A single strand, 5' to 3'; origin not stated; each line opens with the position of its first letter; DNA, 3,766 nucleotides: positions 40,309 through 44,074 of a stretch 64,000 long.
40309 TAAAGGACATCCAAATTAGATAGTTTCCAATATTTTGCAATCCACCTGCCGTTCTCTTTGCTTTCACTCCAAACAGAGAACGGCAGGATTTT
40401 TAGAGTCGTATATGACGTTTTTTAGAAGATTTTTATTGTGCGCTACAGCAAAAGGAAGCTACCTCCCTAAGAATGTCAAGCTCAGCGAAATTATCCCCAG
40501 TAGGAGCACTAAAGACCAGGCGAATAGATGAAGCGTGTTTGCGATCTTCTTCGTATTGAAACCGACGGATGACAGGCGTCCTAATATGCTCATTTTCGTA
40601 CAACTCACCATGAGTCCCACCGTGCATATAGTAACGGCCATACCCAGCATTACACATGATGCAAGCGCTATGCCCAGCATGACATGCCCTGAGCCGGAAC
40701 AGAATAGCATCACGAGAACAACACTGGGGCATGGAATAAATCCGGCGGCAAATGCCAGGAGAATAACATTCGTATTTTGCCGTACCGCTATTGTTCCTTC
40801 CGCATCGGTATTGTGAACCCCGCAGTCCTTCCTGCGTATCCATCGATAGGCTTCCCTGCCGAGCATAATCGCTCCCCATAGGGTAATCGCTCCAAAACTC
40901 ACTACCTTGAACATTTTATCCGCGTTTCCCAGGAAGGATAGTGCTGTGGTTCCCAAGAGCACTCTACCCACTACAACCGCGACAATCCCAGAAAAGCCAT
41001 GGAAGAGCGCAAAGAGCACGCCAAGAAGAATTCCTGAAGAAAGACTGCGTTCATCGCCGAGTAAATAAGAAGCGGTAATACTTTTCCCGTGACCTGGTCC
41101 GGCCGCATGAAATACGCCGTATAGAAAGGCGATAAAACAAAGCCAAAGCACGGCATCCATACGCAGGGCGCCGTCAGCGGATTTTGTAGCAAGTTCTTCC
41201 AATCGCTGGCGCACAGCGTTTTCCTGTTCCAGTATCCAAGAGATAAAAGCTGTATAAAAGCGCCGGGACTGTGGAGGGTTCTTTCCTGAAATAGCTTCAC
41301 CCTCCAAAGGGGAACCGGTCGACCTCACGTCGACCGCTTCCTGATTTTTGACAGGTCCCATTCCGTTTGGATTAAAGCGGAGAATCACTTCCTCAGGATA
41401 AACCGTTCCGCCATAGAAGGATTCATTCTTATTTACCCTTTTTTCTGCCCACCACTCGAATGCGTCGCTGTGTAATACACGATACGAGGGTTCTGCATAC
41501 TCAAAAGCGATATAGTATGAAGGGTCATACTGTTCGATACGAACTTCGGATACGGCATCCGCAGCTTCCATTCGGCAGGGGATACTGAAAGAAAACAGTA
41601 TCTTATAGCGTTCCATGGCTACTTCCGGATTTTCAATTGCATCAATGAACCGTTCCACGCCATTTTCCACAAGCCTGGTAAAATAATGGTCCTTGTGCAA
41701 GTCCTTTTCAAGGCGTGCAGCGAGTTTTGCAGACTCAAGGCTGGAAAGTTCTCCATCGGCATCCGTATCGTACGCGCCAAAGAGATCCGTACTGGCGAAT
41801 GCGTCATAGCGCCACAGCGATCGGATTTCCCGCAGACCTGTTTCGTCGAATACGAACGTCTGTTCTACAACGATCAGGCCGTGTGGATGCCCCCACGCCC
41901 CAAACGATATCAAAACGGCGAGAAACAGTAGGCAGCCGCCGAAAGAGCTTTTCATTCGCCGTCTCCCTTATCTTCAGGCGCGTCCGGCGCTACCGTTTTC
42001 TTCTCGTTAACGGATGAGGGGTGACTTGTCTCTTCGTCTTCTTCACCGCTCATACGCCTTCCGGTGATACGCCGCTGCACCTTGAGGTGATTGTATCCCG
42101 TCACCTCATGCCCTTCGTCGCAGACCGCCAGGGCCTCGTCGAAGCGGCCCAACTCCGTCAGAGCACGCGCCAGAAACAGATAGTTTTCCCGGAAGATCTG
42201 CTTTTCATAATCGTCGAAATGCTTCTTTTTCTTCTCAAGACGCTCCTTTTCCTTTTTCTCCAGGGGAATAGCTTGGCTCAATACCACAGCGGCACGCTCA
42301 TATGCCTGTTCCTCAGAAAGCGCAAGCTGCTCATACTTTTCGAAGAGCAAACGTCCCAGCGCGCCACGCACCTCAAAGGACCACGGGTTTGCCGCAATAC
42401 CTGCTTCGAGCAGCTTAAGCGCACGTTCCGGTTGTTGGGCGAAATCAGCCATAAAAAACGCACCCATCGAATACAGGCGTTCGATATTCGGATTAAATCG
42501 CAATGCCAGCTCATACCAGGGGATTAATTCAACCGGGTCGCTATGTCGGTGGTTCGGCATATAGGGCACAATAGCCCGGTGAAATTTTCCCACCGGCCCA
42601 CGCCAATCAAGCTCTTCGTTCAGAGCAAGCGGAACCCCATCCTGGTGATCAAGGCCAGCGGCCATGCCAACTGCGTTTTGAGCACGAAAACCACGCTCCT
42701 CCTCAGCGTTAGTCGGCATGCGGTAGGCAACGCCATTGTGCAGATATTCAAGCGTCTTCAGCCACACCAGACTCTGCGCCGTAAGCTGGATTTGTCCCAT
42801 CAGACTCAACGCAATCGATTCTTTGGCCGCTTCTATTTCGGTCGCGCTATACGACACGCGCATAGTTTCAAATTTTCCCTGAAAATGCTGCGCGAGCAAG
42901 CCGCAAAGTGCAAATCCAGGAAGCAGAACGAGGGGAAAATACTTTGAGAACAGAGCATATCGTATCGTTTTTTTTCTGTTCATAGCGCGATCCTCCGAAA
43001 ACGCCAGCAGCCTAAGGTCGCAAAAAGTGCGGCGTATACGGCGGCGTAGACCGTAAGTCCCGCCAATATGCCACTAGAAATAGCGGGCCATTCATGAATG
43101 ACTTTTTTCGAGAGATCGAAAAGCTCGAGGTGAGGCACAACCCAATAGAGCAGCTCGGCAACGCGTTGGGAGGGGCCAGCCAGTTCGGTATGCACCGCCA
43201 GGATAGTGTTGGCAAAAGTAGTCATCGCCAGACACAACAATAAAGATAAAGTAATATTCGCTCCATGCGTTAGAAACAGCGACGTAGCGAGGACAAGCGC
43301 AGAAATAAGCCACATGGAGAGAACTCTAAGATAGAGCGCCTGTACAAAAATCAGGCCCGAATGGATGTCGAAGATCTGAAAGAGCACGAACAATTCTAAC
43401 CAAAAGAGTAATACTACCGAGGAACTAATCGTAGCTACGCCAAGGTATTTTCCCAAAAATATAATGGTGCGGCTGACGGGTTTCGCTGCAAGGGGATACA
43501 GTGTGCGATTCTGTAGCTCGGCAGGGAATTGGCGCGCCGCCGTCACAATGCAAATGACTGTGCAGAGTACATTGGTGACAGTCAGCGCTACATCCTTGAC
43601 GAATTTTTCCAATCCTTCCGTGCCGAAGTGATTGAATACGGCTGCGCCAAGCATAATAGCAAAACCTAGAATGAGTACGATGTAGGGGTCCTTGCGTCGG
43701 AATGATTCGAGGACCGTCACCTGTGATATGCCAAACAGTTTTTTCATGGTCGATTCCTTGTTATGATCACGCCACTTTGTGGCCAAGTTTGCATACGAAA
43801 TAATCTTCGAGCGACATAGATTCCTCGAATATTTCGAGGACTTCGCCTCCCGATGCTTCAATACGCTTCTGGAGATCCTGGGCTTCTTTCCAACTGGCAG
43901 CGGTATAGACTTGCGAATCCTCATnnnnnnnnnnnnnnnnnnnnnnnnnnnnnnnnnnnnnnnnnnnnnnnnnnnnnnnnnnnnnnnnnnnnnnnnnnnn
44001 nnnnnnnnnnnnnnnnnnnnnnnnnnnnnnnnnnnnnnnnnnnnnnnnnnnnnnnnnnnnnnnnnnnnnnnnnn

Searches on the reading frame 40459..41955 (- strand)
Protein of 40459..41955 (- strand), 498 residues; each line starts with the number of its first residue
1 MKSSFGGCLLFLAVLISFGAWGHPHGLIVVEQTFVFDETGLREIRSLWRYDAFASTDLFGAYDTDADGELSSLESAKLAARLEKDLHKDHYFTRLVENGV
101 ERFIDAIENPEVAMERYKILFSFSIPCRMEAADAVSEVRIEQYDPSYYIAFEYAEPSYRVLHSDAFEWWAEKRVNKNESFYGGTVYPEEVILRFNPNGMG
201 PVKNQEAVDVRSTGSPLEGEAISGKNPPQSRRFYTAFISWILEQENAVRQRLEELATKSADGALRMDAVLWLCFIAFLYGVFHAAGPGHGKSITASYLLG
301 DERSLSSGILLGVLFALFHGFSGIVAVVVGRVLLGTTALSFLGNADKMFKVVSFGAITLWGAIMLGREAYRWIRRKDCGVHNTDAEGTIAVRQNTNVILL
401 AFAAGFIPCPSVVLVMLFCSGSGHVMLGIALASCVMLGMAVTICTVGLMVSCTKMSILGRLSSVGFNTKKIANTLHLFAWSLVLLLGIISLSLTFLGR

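Call 19: search_protein_families(library=pfam, proteins=[window:40459-41955:-], max_evalue=0.001)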
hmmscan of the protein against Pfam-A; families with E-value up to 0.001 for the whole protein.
window:40459-41955:- (498 aa): 3 families
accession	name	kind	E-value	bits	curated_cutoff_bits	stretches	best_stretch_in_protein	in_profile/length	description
PF06226.18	DUF1007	-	4.9e-27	95.7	27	1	9-158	2-153/211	Protein of unknown function (DUF1007)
PF03824.22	NicO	-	5.6e-13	49.3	27.7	1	270-376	2-111/287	High-affinity nickel-transport protein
PF13386.12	DsbD_2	-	0.00037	20.9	24.9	1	323-458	50-182/199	Cytochrome C biogenesis protein transmembrane region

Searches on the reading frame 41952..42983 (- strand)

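Call 19: search_protein_families(library=pfam, proteins=[window:41952-42983:-], max_evalue=0.001)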
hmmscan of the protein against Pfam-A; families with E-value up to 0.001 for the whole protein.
window:41952-42983:- (343 aa): 3 families
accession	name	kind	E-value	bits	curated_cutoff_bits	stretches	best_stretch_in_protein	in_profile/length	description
PF13428.12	TPR_14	-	1.8e-07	31.6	23.5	0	182-212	14-44/44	Tetratricopeptide repeat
PF14559.12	TPR_19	-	4.6e-07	30.5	25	0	182-215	4-37/68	Tetratricopeptide repeat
PF25058.1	ARM_TT21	-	0.00018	21.9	27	0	221-291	16-83/155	Tetratricopeptide repeat protein 21 ARM repeat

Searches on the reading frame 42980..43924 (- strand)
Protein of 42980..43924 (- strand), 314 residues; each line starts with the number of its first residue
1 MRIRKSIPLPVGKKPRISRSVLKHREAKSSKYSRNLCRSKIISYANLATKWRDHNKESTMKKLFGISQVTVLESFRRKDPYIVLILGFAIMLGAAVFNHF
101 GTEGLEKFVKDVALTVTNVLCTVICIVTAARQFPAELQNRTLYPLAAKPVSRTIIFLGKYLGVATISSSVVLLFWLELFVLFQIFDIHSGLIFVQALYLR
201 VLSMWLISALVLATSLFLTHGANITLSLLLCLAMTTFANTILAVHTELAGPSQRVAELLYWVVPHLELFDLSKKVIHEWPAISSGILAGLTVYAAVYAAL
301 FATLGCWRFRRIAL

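Call 19: search_protein_families(library=pfam, proteins=[window:42980-43924:-], max_evalue=0.001)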
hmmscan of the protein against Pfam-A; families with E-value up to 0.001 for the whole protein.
window:42980-43924:- (314 aa): 2 families
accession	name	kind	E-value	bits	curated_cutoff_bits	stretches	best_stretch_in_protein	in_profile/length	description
PF12730.13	ABC2_membrane_4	-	4.5e-07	30.5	27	1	76-233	10-174/179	ABC-2 family transporter protein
PF12679.13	ABC2_membrane_2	-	2.9e-05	23.9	27.2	1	95-311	72-280/283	ABC-2 family transporter protein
